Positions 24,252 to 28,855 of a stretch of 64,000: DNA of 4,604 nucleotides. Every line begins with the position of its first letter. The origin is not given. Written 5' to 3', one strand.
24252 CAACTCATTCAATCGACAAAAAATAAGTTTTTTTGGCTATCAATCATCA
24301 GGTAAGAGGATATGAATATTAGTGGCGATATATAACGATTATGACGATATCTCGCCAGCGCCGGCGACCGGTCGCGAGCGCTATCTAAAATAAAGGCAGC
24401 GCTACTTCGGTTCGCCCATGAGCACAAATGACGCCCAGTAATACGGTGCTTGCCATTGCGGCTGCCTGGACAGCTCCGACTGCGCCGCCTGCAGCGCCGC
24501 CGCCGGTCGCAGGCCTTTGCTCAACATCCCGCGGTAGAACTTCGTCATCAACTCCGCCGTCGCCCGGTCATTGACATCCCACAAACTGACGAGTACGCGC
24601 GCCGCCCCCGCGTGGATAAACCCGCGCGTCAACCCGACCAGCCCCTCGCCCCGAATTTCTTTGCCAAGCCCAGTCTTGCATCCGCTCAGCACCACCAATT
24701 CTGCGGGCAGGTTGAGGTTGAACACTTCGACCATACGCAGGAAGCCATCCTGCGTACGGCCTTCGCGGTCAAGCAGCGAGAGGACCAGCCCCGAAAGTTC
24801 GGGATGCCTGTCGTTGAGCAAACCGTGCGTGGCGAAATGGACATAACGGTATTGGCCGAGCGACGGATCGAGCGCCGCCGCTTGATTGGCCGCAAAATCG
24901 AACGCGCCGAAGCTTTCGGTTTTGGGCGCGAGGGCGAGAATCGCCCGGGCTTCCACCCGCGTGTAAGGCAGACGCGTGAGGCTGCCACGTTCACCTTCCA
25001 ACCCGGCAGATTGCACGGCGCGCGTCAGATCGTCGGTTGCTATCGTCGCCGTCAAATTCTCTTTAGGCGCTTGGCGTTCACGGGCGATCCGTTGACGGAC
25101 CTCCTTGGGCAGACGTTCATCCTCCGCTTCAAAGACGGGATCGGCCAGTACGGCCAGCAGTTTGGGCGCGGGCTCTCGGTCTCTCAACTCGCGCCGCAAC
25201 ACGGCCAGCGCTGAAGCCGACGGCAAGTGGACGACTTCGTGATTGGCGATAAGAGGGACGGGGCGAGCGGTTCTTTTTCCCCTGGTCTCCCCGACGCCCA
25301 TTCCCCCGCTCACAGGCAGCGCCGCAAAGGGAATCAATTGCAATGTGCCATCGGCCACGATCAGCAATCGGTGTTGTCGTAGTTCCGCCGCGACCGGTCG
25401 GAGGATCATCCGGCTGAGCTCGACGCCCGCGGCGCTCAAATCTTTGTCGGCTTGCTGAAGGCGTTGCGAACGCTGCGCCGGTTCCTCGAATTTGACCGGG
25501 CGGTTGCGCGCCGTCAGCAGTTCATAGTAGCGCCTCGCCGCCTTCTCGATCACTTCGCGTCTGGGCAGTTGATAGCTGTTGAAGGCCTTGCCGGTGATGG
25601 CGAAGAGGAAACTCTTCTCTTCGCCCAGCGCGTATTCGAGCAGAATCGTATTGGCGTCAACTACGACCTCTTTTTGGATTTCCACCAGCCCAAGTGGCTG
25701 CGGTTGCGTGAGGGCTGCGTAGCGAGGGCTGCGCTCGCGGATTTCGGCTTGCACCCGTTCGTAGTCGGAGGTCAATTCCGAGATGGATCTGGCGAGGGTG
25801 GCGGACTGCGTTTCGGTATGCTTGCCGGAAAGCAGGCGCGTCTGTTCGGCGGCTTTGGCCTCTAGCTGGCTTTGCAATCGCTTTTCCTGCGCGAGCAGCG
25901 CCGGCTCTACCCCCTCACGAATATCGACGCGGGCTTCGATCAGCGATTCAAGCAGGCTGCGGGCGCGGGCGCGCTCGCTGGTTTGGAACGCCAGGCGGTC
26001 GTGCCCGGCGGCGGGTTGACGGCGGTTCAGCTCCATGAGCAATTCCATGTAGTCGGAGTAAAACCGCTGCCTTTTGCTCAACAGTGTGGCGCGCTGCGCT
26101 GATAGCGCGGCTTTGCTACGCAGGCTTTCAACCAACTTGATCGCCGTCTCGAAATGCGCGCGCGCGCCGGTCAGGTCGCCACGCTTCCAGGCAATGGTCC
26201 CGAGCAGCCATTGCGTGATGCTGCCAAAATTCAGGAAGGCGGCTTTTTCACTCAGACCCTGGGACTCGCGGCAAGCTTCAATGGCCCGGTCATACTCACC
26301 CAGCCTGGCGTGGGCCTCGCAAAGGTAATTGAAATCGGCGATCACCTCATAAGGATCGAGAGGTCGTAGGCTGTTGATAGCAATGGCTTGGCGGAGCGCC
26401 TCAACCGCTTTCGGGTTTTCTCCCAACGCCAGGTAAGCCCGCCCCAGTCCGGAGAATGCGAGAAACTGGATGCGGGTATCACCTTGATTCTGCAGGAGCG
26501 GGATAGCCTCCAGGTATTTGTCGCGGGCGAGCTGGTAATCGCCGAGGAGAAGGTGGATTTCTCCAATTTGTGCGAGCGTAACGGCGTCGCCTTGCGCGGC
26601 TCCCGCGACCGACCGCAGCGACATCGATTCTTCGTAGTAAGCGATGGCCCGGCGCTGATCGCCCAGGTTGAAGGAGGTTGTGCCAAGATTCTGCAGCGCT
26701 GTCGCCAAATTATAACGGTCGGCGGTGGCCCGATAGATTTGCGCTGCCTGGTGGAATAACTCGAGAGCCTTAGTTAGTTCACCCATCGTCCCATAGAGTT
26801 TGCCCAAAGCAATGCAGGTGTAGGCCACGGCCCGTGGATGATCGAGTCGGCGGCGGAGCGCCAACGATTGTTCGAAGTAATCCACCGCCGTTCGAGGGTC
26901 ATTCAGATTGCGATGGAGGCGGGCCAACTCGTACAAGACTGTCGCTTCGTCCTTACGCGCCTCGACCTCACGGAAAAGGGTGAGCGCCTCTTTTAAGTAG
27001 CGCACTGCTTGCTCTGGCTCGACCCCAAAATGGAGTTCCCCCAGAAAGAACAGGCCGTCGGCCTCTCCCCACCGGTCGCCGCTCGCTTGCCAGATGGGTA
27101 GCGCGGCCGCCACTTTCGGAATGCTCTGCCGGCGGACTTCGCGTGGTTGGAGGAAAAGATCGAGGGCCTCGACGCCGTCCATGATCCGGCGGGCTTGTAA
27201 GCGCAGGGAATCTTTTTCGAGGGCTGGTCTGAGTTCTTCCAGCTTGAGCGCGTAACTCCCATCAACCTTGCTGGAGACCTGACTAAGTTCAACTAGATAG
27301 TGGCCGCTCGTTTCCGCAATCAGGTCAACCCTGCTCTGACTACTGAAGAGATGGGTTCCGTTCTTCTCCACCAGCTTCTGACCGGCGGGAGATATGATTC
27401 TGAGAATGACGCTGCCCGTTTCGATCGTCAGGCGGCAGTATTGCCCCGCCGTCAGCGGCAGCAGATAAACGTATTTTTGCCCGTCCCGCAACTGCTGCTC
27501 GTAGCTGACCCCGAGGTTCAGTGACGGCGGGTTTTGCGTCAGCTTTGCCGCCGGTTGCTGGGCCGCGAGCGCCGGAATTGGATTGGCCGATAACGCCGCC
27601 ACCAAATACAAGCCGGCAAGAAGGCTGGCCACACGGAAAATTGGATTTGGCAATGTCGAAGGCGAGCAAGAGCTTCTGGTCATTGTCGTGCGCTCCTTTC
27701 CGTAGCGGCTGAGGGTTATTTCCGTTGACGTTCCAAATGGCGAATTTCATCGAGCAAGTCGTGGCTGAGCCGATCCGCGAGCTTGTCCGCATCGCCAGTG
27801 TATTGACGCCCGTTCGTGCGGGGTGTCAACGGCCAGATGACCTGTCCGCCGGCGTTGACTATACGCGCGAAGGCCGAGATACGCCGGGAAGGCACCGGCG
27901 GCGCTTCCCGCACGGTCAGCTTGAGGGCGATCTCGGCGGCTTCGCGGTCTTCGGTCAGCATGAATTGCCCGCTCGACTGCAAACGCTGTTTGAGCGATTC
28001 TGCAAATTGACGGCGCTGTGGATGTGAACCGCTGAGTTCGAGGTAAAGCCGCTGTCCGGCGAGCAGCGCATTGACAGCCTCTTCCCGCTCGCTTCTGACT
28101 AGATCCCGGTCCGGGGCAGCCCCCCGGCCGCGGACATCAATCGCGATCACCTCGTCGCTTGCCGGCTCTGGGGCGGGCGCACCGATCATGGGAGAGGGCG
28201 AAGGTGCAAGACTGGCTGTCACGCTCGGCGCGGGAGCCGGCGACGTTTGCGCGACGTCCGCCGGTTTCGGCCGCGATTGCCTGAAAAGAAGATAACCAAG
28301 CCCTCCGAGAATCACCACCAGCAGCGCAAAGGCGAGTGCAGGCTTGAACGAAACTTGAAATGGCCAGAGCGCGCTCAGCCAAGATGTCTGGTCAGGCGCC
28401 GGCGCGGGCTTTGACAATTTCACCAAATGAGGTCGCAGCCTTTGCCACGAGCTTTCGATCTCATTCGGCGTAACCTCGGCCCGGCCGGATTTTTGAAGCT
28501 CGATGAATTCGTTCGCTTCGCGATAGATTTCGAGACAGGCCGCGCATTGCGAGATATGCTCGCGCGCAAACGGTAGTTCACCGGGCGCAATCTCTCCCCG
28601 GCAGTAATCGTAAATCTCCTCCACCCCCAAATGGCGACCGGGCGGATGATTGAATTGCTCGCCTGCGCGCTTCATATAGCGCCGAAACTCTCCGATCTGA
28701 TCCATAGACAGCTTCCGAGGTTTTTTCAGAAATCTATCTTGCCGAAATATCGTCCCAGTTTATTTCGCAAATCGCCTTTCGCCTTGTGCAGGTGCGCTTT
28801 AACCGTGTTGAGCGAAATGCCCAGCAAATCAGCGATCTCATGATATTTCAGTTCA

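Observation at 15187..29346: Two paralogous ECF-type sigma / zinc-finger anti-sigma / secreted TPR-CHAT protease modules within 14 kb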

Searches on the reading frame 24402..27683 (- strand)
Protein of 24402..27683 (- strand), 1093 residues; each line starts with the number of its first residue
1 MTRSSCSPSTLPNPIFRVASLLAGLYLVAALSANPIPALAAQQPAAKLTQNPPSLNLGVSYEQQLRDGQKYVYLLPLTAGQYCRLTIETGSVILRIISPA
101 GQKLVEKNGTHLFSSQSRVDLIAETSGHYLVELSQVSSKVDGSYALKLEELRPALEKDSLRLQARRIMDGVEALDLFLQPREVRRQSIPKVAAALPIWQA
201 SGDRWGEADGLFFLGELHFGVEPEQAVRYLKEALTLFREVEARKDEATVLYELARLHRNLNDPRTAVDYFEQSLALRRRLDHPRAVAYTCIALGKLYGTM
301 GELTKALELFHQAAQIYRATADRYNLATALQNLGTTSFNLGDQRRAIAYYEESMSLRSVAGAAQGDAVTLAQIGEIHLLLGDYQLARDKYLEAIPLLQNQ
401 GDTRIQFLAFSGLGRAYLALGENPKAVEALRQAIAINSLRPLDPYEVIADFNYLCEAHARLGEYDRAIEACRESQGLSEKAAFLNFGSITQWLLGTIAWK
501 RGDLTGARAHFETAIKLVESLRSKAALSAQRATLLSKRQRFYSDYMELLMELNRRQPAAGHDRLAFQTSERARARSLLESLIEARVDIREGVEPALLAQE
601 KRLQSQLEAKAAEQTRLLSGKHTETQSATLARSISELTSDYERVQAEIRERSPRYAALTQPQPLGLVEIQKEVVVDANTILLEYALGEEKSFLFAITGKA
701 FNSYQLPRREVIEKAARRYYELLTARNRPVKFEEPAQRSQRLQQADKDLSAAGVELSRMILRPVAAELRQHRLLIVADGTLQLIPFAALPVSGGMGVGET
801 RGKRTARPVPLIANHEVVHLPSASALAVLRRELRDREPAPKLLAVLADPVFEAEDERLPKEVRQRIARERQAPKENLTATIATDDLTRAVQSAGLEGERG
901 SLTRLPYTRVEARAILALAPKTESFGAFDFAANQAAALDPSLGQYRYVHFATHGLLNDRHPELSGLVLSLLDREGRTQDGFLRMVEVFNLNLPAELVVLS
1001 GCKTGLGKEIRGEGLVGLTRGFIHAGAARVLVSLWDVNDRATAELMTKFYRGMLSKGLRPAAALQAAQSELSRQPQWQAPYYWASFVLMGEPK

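Call 9: search_protein_families(library=pfam, proteins=[window:24402-27683:-], max_evalue=0.01)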
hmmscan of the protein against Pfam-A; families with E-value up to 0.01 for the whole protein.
window:24402-27683:- (1093 aa): 18 families
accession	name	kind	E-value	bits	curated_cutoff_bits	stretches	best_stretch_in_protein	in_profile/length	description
PF12770.12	CHAT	-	3.5e-66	224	24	1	753-1091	4-289/289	CHAT domain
PF13424.12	TPR_12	-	8e-37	125.7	30.1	4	292-357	8-75/77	Tetratricopeptide repeat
PF07719.23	TPR_2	-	2.6e-28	96.2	27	2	409-437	3-31/34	Tetratricopeptide repeat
PF00515.34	TPR_1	-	3.7e-26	90.3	27.8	1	409-437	3-31/34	Tetratricopeptide repeat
PF13181.12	TPR_8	-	4.2e-23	79.9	25.7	1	327-357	1-31/34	Tetratricopeptide repeat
PF13374.12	TPR_10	-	1.9e-16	59.9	27.5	3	247-280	2-35/42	Tetratricopeptide repeat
PF13176.12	TPR_7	-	3.6e-15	55.1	27.9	1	250-283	2-35/36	Tetratricopeptide repeat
PF17874.7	TPR_MalT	-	2.8e-14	53.6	45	3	327-483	40-196/336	MalT-like TPR region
PF13174.12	TPR_6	-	2.8e-08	34.3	26.3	0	249-272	2-25/33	Tetratricopeptide repeat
PF07721.20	TPR_4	-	2.7e-06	27.9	27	0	491-512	4-25/26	Tetratricopeptide repeat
PF13414.12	TPR_11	-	3.2e-06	27.2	26.8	1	414-437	1-24/42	TPR repeat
PF14938.12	SNAP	-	6.1e-06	26.4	25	0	297-401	45-149/282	Soluble NSF attachment protein, SNAP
PF24885.1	TPR_NPHP3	-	1.1e-05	25.4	100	0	247-330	99-186/239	Nephrocystin-3 TPR domain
PF13428.12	TPR_14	-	2.2e-05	25.1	23.5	0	413-437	7-31/44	Tetratricopeptide repeat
PF13432.12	TPR_16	-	0.00028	21.7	32.7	1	413-478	3-61/65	Tetratricopeptide repeat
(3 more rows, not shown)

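Call 10: search_protein_families(library=ncbifam, proteins=[window:24402-27683:-], max_evalue=0.01)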
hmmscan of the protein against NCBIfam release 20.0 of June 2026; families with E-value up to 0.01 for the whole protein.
window:24402-27683:- (1093 aa): 13 families
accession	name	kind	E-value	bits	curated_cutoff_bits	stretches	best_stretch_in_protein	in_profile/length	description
NF041717.1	HaaA_phane_TPR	equivalog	1.2e-20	73.3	1125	2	300-518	525-742/882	cyclophane-containing RiPP biosynthesis TPR protein HaaT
NF053720.1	NsdA_fam_reg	subfamily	8.3e-14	51.9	75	1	223-399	217-400/432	NsdA family TPR-like regulatory protein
NF053617.1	SARPRegAfsRStmc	equivalog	2.2e-10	39.2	1430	1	224-401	793-970/986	SARP-family global regulator AfsR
NF053520.1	HK_Porph_FimS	equivalog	1e-09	37.2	600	1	227-479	64-315/618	sensor histidine kinase FimS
NF002725.1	PRK02603.1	equivalog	1e-08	35.4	143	0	225-317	53-143/173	photosystem I assembly protein Ycf3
NF053779.1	BT3442_fam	equivalog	2.3e-08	33.2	940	1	233-399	88-254/563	BT3442 family protein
NF040959.1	MamA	equivalog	9.5e-08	31.7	200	2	294-438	44-170/204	magnetosome protein MamA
NF052312.1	T9SS_PorW_SprE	equivalog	1.2e-07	30.8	250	1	223-400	195-361/716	type IX secretion system periplasmic lipoprotein PorW/SprE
NF047371.1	FlcA_CTERM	equivalog_domain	5.9e-06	25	300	1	224-402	364-542/646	periplasmic flagellar collar protein FlcA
NF047558.1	TPR_END_plus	domain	2.9e-05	23.9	32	0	412-438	4-30/56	TPR end-of-group domain-containing protein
NF058541.1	SusR_regulator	equivalog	3e-05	23.4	480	1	245-362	163-276/515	SusR family glycan utilization regulator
NF047507.1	TPR_BatC_Lepto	exception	0.0019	17.7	175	0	300-357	71-126/214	TPR repeat-containing protein BatC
NF033762.1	social_mot_Tgl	equivalog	0.0071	15.7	225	0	300-437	44-166/252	social motility TPR repeat lipoprotein Tgl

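Call 29: search_solved_structures(query=window:24402-27683:-, max_evalue=0.001)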
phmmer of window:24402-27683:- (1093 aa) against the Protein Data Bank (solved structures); distinct sequences matched with E-value up to 0.001: 34.
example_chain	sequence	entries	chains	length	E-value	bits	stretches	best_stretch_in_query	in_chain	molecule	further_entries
9qhb_A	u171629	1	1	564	2.7e-23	85.6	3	222-518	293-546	Engineered tetratricopeptide repeat protein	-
4wng_A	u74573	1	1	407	1.8e-16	63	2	224-341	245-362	G-protein-signaling modulator 2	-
3sf4_A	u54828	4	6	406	2e-16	62.8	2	224-341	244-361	G-protein-signaling modulator 2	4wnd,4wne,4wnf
6hc2_A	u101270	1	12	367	2.7e-16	62.4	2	224-334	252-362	G-protein-signaling modulator 2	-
5a7d_B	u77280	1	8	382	6.3e-16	61.2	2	302-434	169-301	PINS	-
5a6c_A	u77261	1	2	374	9.6e-16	60.6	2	224-330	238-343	G-PROTEIN-SIGNALING MODULATOR 2, AFADIN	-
4a1s_A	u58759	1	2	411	2e-14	56.2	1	266-357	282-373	PARTNER OF INSCUTEABLE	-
4g2v_A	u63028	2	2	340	7.6e-14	54.3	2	345-426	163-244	G-protein-signaling modulator 2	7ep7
3ro2_A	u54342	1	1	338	9.3e-14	54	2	345-426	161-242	G-protein-signaling modulator 2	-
9qhc_A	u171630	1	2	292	3.2e-11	45.6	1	251-513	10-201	Engineered tetratricopeptide repeat protein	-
8bu0_A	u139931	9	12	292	1.3e-10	43.6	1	206-518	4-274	Consensus tetratricopeptide repeat protein | Crystal structure of an 8-repeat consensus TPR superhelix with Zinc. | Monomer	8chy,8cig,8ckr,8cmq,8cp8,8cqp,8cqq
4jhr_A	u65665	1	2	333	1.8e-10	43.2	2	344-426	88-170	G-protein-signaling modulator 2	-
9y6s_6s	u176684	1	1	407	6.8e-10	41.2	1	215-394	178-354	Anaphase-promoting complex subunit 5 domain-containing protein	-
3ro3_A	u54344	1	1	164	4.1e-09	38.7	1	224-320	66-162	G-protein-signaling modulator 2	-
7obi_A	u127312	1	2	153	4.4e-09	38.6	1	249-400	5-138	CTPR-rv4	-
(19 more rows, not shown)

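Call 79: search_protein_families(library=padloc, proteins=[window:24402-27683:-], max_evalue=0.01)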
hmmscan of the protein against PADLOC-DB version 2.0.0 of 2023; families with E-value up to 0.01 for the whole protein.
window:24402-27683:- (1093 aa): 1 family
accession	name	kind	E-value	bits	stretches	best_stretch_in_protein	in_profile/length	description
PDLC01169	TPR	-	3.7e-14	50.7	2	289-377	110-199/252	TPR repeats containing protein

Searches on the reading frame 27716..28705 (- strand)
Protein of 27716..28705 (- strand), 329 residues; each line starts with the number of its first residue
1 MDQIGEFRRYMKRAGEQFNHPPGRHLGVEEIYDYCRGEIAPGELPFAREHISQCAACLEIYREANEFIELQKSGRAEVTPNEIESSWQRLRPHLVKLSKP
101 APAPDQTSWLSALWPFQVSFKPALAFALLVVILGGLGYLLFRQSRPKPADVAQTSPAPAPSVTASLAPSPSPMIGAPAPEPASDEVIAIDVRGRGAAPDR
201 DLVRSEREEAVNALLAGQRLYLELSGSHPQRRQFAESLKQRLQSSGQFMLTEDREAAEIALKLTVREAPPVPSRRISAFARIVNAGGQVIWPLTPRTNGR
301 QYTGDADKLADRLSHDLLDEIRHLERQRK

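Call 9: search_protein_families(library=pfam, proteins=[window:27716-28705:-], max_evalue=0.01)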
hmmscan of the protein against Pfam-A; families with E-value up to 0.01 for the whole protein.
window:27716-28705:- (329 aa): 1 family
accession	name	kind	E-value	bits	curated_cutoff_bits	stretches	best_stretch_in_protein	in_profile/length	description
PF13490.11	zf-HC2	-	0.0028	18.1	22.2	1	29-57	6-34/35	Putative zinc-finger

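Call 10: search_protein_families(library=ncbifam, proteins=[window:27716-28705:-], max_evalue=0.01)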
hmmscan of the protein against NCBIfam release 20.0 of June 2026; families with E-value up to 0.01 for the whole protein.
window:27716-28705:- (329 aa): 1 family
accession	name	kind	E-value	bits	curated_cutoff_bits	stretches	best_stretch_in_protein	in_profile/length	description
TIGR03988.1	antisig_RsrA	equivalog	0.0022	18.1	62.5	1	28-82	6-61/77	mycothiol system anti-sigma-R factor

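Call 42: find_homologous_proteins(query=window:27716-28705:-)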
Query window:27716-28705:- (329 aa): 9 proteins with E <= 0.001 among 8000 candidates.
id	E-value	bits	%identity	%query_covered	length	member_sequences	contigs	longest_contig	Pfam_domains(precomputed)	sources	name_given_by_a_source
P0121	1.5e-215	733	100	100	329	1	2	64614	-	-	-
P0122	1.0e-167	575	80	100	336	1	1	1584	PF13490.12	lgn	-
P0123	1.5e-161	555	78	100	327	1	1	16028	-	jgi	jgi:hypothetical protein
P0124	8.8e-158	543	76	100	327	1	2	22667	-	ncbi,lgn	-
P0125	1.6e-157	542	75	100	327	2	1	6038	-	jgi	jgi:hypothetical protein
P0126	3.9e-139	482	68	99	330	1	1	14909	-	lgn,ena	-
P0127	6.0e-115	402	81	72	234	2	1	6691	-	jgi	jgi:hypothetical protein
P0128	7.9e-114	398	63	95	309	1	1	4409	-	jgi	jgi:hypothetical protein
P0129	6.2e-108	379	60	95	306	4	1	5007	-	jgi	jgi:hypothetical protein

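Call 43: find_encoding_contigs(protein=P0123, flank=8000, max_places=2)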
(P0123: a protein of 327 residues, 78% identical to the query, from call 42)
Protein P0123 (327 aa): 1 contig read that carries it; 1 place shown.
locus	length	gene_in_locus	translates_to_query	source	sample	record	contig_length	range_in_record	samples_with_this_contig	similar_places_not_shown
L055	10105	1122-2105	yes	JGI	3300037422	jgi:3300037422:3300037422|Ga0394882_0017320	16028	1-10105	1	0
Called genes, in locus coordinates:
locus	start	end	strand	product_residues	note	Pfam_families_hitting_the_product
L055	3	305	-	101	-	?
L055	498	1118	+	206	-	PF04542:Sigma70_r2 (weak), PF08281:Sigma70_r4_2, PF04545:Sigma70_r4 (weak)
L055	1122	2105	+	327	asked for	-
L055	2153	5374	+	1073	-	PF17874:TPR_MalT (faint), PF13176:TPR_7 (faint), PF00515:TPR_1 (faint), PF07719:TPR_2 (faint), PF13181:TPR_8 (faint), PF13374:TPR_10 (faint), PF13424:TPR_12, PF12770:CHAT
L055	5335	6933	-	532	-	PF13180:PDZ_2 (weak), PF04932:Wzy_C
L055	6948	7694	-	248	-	PF13349:DUF4097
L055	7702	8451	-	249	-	PF13490:zf-HC2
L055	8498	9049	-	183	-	PF12645:HTH_16 (faint), PF04542:Sigma70_r2, PF08281:Sigma70_r4_2, PF04545:Sigma70_r4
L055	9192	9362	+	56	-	-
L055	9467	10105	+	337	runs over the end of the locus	PF04055:Radical_SAM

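Call 44: find_encoding_contigs(protein=P0124, flank=8000, max_places=2)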
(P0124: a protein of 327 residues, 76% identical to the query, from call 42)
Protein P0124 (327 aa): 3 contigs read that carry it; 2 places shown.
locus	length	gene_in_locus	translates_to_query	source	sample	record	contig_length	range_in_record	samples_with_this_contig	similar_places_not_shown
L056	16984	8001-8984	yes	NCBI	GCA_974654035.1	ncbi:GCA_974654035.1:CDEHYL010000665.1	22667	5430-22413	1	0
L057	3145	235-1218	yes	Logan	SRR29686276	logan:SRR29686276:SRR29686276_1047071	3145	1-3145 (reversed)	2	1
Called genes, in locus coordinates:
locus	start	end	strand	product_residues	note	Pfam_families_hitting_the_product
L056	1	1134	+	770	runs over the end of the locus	PF13517:FG-GAP_3, PF01839:FG-GAP (weak), PF13517:FG-GAP_3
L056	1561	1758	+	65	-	-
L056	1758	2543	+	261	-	PF05345:He_PIG (weak)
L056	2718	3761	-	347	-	PF00092:VWA (weak), PF13519:VWA_2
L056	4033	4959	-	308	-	PF12680:SnoaL_2, PF16247:DUF4904 (weak)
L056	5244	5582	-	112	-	PF08803:ydhR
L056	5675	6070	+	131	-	-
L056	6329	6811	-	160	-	-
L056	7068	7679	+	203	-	PF04542:Sigma70_r2 (weak), PF08281:Sigma70_r4_2, PF04545:Sigma70_r4 (weak)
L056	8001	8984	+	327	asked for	-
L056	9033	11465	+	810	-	PF13374:TPR_10 (faint), PF17874:TPR_MalT (faint), PF00515:TPR_1 (faint), PF07719:TPR_2 (faint), PF13176:TPR_7 (faint), PF13181:TPR_8 (faint), PF21033:RMD1-3 (faint), PF13424:TPR_12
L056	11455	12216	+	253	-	PF12770:CHAT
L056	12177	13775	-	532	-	PF13180:PDZ_2 (weak), PF04932:Wzy_C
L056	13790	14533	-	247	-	PF13349:DUF4097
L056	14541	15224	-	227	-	PF13490:zf-HC2 (weak)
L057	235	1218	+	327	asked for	-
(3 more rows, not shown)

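Call 45: find_encoding_contigs(protein=P0126, flank=8000, max_places=2)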
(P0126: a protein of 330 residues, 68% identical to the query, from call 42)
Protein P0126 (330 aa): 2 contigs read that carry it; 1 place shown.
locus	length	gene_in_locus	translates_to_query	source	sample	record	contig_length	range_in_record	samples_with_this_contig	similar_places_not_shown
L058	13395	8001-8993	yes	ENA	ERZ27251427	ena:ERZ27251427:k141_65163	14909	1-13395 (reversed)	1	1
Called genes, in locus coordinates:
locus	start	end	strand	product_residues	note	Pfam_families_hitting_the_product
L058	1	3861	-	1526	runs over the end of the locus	PF13927:Ig_3 (weak), PF05345:He_PIG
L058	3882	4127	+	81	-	-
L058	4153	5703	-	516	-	PF12708:Pect-lyase_RHGA_epim, PF05048:NosD (weak), PF13229:Beta_helix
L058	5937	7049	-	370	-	-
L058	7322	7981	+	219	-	PF04542:Sigma70_r2, PF08281:Sigma70_r4_2, PF04545:Sigma70_r4 (weak)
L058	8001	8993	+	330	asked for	-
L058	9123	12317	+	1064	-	PF00515:TPR_1 (faint), PF07719:TPR_2 (faint), PF12862:ANAPC5 (faint), PF13176:TPR_7 (faint), PF13374:TPR_10 (faint), PF13424:TPR_12, PF13424:TPR_12, PF12770:CHAT, +1 more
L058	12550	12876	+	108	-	-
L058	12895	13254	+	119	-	-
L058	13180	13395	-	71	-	?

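Call 46: find_encoding_contigs(protein=P0129, flank=8000, max_places=2)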
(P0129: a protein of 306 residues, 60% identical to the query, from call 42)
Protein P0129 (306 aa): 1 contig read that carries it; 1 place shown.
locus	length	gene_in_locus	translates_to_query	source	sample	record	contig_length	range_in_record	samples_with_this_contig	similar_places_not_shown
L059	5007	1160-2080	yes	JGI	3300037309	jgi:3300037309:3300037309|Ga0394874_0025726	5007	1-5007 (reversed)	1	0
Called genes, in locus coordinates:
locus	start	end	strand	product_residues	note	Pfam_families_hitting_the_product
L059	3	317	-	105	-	?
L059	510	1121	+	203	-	PF04542:Sigma70_r2, PF08281:Sigma70_r4_2, PF04545:Sigma70_r4 (weak)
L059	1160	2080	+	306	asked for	-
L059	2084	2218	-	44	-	-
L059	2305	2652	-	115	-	-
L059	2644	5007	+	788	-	?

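Call 79: search_protein_families(library=padloc, proteins=[window:27716-28705:-], max_evalue=0.01)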
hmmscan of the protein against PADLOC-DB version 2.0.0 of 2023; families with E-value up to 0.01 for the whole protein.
window:27716-28705:- (329 aa): 0 families
